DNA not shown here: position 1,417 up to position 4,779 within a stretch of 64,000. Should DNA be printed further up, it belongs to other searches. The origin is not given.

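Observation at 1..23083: Oversized type V pilus-like operon: ten consecutive fimbrillin-type lipoproteins, all keeping a lipobox plus an early T-R-A/V site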

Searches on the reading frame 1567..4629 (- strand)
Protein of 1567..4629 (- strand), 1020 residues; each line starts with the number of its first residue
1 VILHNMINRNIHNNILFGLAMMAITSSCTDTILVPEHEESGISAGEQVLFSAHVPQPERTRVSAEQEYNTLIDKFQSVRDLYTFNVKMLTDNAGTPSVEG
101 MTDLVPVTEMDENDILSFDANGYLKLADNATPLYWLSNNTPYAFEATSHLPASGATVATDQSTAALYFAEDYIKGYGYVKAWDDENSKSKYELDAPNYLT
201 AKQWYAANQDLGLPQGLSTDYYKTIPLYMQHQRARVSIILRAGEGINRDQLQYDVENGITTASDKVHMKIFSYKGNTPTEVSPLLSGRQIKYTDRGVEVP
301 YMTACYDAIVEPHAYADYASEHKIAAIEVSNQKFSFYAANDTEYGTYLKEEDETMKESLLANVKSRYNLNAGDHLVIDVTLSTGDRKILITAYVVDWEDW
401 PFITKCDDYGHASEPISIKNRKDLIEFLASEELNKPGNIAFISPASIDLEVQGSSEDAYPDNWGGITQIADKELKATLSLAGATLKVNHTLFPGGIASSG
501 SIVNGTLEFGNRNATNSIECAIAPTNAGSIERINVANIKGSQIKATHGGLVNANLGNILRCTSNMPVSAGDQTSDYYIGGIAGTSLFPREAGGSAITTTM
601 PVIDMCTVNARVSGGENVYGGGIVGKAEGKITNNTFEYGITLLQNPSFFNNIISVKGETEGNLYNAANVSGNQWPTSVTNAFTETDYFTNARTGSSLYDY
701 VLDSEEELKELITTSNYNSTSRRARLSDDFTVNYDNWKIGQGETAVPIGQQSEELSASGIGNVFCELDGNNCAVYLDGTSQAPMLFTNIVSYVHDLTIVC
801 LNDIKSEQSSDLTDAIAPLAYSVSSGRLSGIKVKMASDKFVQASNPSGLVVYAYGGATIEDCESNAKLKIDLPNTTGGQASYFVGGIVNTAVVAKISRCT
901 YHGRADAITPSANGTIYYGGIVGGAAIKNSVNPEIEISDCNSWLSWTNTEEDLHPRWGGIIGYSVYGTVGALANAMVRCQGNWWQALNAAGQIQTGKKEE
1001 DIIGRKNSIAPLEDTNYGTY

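Call 9: search_protein_families(library=pfam, max_evalue=0.01, proteins=[window:1567-4629:-])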
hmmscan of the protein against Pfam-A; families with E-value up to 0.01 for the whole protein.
window:1567-4629:- (1020 aa): 0 families

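Call 15: find_encoding_contigs(protein=window:1567-4629:-, flank=10000, max_places=6)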
Protein window:1567-4629:- (1020 aa): no gene with exactly this product is on record in the collection.

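Call 19: find_encoding_contigs(protein=window:1567-4614:-, flank=10000, max_places=4)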
Protein window:1567-4614:- (1015 aa): no gene with exactly this product is on record in the collection.

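Call 29: find_homologous_proteins(query=window:1567-4614:-, max_evalue=0.00001)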
Query window:1567-4614:- (1015 aa): 287 proteins with E <= 0.00001 among 8000 candidates; the best 120 are listed.
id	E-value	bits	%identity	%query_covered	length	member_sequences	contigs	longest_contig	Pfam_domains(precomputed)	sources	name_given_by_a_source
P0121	0.0e+0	2277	100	99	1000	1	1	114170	-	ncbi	-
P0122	0.0e+0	1941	85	100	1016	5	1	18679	-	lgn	-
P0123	0.0e+0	1926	85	100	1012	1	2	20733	-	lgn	-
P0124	0.0e+0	1918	84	100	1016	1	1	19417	-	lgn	-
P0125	0.0e+0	1524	69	100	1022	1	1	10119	-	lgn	-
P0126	0.0e+0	1454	68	96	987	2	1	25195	-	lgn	-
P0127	7.5e-262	890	48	99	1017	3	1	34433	-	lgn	-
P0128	6.0e-255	867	46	99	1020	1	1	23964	-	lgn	-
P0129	3.2e-251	855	47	98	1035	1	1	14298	-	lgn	-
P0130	7.5e-233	794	44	100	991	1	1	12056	-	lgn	-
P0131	3.5e-232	792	44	99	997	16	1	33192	-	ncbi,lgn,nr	ncbi:MAG: hypothetical protein KBT15_02310 [Bacteroidales bacterium]|nr:hypothetical protein [Candid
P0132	7.9e-230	784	43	96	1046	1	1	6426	-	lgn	-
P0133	3.2e-229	782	43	100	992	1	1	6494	-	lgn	-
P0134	3.4e-229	782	43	99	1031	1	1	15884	-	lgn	-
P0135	7.3e-229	781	44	99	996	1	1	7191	-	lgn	-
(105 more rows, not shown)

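Call 30: find_encoding_contigs(protein=P0123, flank=10000, max_places=3)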
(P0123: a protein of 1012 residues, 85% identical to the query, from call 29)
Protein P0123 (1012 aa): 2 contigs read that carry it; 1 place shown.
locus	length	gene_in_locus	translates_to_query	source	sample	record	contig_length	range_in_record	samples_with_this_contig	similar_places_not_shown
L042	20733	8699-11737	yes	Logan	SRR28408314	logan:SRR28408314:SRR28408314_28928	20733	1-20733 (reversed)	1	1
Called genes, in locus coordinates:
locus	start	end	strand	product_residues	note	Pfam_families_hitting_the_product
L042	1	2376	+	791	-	?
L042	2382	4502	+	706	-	PF13149:Mfa_like_1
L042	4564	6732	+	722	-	PF13149:Mfa_like_1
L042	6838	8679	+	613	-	PF13149:Mfa_like_1 (weak)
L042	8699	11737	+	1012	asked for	-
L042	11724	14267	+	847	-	-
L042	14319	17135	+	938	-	-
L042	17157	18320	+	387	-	PF13149:Mfa_like_1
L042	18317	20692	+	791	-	PF13149:Mfa_like_1 (faint)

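Call 62: predict_structure(alignment_id=A2)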
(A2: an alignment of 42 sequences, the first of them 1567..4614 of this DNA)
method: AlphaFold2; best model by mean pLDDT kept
length: 1015 residues; sequences in the alignment: 42
mean_pLDDT: 83.6   pTM: 0.60
mean pLDDT of the five models: 83.6, 82.7, 81.4, 80.9, 80.2
residues with pLDDT >= 90: 416; 70-90: 476; 50-70: 57; < 50: 66
segments of 3 or more residues with pLDDT < 50: 1-5, 18-33, 52-60, 379-408
pLDDT, mean of each block of 10 residues (from residue 1): 45 48 33 63 86 43 67 82 85 89 78 84 88 88 79 85 86 81 78 88 80 83 86 80 82 83 90 90 80 82 91 84 75 75 84 84 81 67 43 40 45 88 91 81 79 78 90 86 92 90 79 93 94 84 96 95 94 97 88 90 95 95 95 92 91 82 90 82 81 92 94 93 95 89 92 90 96 95 97 96 85 96 97 92 96 97 85 76 96 93 79 93 91 94 69 91 83 92 84 84 86 72
secondary structure, 60 per line:
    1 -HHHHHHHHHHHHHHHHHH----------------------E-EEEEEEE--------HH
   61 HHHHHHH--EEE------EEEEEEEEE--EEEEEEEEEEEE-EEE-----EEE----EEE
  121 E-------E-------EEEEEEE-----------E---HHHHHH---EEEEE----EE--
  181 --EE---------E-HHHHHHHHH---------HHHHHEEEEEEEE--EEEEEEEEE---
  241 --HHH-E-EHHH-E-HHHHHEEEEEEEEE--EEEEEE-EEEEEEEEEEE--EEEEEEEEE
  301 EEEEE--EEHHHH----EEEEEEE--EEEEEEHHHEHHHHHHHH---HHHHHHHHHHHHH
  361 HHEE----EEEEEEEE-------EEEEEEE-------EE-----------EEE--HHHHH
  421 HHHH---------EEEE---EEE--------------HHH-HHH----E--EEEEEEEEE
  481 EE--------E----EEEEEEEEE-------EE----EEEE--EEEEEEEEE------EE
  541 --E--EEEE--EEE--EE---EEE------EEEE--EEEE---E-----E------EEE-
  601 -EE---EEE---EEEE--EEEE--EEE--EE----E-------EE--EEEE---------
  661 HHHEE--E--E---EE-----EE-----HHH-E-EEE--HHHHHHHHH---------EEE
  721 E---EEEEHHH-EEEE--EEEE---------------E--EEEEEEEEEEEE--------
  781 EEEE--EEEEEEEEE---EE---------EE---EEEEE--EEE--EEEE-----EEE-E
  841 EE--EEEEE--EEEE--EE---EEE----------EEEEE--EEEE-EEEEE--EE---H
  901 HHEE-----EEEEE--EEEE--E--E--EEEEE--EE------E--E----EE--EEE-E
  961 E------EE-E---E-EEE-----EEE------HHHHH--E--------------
elements in order (helices of 4 or more, strands of 3 or more residues): H2-19 E44-50 H59-67 E70-72 E79-87 E90-101 E103-105 E111-113 E118-121 E137-143 H159-164 E168-172 H196-204 H214-218 E219-226 E229-237 H256-260 E261-269 E272-277 E279-289 E292-305 H310-313 E318-324 E327-332 H337-344 H348-362 E369-376 E384-390 E411-413 H416-424 E434-437 E441-443 E472-482 E496-504 E518-521 E524-532 E546-549 E552-554 E562-564 E571-574 E577-580 E597-599 E607-609 E613-616 E619-622 E625-627 E648-651 E695-697 H700-708 E718-721 E725-728 E733-736 E739-742 E761-772 E781-784 E787-795 E815-819 E822-824 E827-830 E836-838 E840-842 E845-849 E852-855 E863-865 E876-880 E883-886 E888-892 E910-914 E917-920 E929-933 E956-958 E977-979 E985-987 H994-998

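Call 65: fold_search(model_id=the predicted structure, library=pdb)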
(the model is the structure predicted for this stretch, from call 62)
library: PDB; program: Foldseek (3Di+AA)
matches with E <= 10: 800; with E <= 0.001: 31
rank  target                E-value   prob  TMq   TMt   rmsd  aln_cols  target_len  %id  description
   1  4k4k_A                2.7e-07  1.00  0.17  0.60  11.7       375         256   11  Crystal structure of a putative cell adhesion protein (BACUNI_00621) from Bacteroides uniformis ATCC 8492 at 1.67 A re (released 2013-05-01)
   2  4h40_B                1.3e-06  1.00  0.17  0.46   8.9       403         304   13  Crystal structure of a putative cell adhesion protein (BF2867) from Bacteroides fragilis NCTC 9343 at 2.57 A resolutio (released 2012-10-03)
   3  4k4k_B                3.7e-06  1.00  0.18  0.61   7.6       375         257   11  Crystal structure of a putative cell adhesion protein (BACUNI_00621) from Bacteroides uniformis ATCC 8492 at 1.67 A re (released 2013-05-01)
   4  4h40_A                1.1e-05  1.00  0.17  0.46   8.7       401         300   12  Crystal structure of a putative cell adhesion protein (BF2867) from Bacteroides fragilis NCTC 9343 at 2.57 A resolutio (released 2012-10-03)
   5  4eps                  1.8e-05  1.00  0.13  0.25  10.7       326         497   11  Crystal structure of a fimbrial protein (BACOVA_04982) from Bacteroides ovatus ATCC 8483 at 1.85 A resolution (released 2012-06-13)
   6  4gpv_A                1.8e-05  1.00  0.14  0.35  14.0       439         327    7  Crystal structure of a putative cell adhesion protein (BACEGG_00536) from Bacteroides eggerthii DSM 20697 at 1.67 A re (released 2012-09-19)
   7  4gpv_B                3.2e-05  1.00  0.14  0.33  14.0       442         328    6  Crystal structure of a putative cell adhesion protein (BACEGG_00536) from Bacteroides eggerthii DSM 20697 at 1.67 A re (released 2012-09-19)
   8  4qdg_A                6.0e-05  1.00  0.16  0.42  10.5       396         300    9  Crystal structure of a putative adhesin (BT2657) from Bacteroides thetaiotaomicron VPI-5482 at 2.20 A resolution (PSI  (released 2014-06-11)
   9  3gld_A                6.0e-05  1.00  0.11  0.27  13.9       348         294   10  Crystal Structure of the Major Pilin from Streptococcus pyogenes E117A mutant (released 2009-06-02)
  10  3ufi                  7.2e-05  1.00  0.17  0.52  11.9       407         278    8  Crystal structure of a putative cell adhesion protein (BACOVA_04980) from Bacteroides ovatus ATCC 8483 at 2.18 A resolut (released 2011-12-14)
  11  4qdg_B                7.9e-05  1.00  0.16  0.43   9.5       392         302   10  Crystal structure of a putative adhesin (BT2657) from Bacteroides thetaiotaomicron VPI-5482 at 2.20 A resolution (PSI  (released 2014-06-11)
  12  3b2m_A                1.0e-04  1.00  0.11  0.26  14.2       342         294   10  Crystal Structure of the Major Pilin from Streptococcus pyogenes (released 2007-12-18)
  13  5nfi                  1.2e-04  1.00  0.13  0.32  12.1       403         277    9  The fimbrial anchor protein Mfa2 from Porphyromonas gingivalis (released 2018-02-07)
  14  3b2m_B                1.3e-04  0.99  0.10  0.25  14.2       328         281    9  Crystal Structure of the Major Pilin from Streptococcus pyogenes (released 2007-12-18)
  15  3gle_B                1.7e-04  0.96  0.09  0.21  16.4       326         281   10  Crystal Structure of the Major Pilin from Streptococcus pyogenes N168A mutant (released 2009-06-02)
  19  6xjb                  2.6e-04  1.00  0.21  0.17   9.5       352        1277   15  IgA1 Protease (released 2020-12-09)
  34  7uvk                  3.3e-03  1.00  0.21  0.16   9.7       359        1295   15  G. haemolysans IgA1 protease (released 2022-11-23)
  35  3n6z                  3.4e-03  1.00  0.17  0.46   8.6       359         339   14  Crystal structure of a putative immunoglobulin A1 protease (BACOVA_03286) from Bacteroides ovatus at 1.30 A resolution (released 2010-07-21)
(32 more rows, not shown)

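Call 75: search_protein_families(library=pfam, max_evalue=1, proteins=[L042:11724-14264:+, L042:14319-17132:+, L042:17157-18317:+, L042:18317-20692:+])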
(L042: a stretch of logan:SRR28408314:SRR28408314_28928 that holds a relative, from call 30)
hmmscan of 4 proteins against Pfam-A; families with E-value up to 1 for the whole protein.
L042:11724-14264:+ (847 aa): 0 families

L042:14319-17132:+ (938 aa): 0 families

L042:17157-18317:+ (387 aa): 1 family
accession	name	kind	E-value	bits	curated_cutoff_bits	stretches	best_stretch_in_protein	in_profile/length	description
PF13149.12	Mfa_like_1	-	2.3e-16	61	27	2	117-217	45-137/246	Fimbrillin-like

L042:18317-20692:+ (791 aa): 1 family
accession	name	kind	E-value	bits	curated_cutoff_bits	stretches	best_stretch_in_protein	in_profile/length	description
PF13149.12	Mfa_like_1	-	6.4e-09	36.6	27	1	104-388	33-243/246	Fimbrillin-like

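Call 89: find_encoding_contigs(protein=P0127, flank=10000, max_places=2)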
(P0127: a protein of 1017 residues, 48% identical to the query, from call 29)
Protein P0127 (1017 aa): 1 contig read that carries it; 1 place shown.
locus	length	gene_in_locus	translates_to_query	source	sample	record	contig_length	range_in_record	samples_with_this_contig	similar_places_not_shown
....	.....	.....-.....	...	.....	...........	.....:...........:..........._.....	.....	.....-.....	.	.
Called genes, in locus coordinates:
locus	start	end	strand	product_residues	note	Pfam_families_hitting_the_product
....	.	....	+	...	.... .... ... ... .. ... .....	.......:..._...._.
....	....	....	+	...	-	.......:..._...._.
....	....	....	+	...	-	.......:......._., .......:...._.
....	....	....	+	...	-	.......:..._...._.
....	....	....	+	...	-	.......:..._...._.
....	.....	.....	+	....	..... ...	-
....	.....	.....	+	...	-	-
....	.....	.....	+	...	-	-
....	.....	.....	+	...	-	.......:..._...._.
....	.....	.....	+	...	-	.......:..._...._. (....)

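Call 90: find_encoding_contigs(protein=P0126, flank=10000, max_places=2)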
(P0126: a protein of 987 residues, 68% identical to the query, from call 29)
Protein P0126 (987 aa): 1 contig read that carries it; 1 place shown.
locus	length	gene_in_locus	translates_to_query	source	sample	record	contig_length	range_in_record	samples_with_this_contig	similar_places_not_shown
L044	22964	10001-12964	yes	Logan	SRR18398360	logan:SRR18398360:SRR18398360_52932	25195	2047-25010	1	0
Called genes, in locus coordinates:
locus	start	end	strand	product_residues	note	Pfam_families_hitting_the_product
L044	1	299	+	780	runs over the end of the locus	?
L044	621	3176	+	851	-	PF13149:Mfa_like_1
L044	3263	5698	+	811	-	PF13149:Mfa_like_1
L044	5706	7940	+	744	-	PF13149:Mfa_like_1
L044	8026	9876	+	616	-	PF13149:Mfa_like_1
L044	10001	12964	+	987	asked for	-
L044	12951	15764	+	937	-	-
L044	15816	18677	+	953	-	-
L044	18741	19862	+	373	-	PF13149:Mfa_like_1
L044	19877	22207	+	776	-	PF13149:Mfa_like_1 (weak)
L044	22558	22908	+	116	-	-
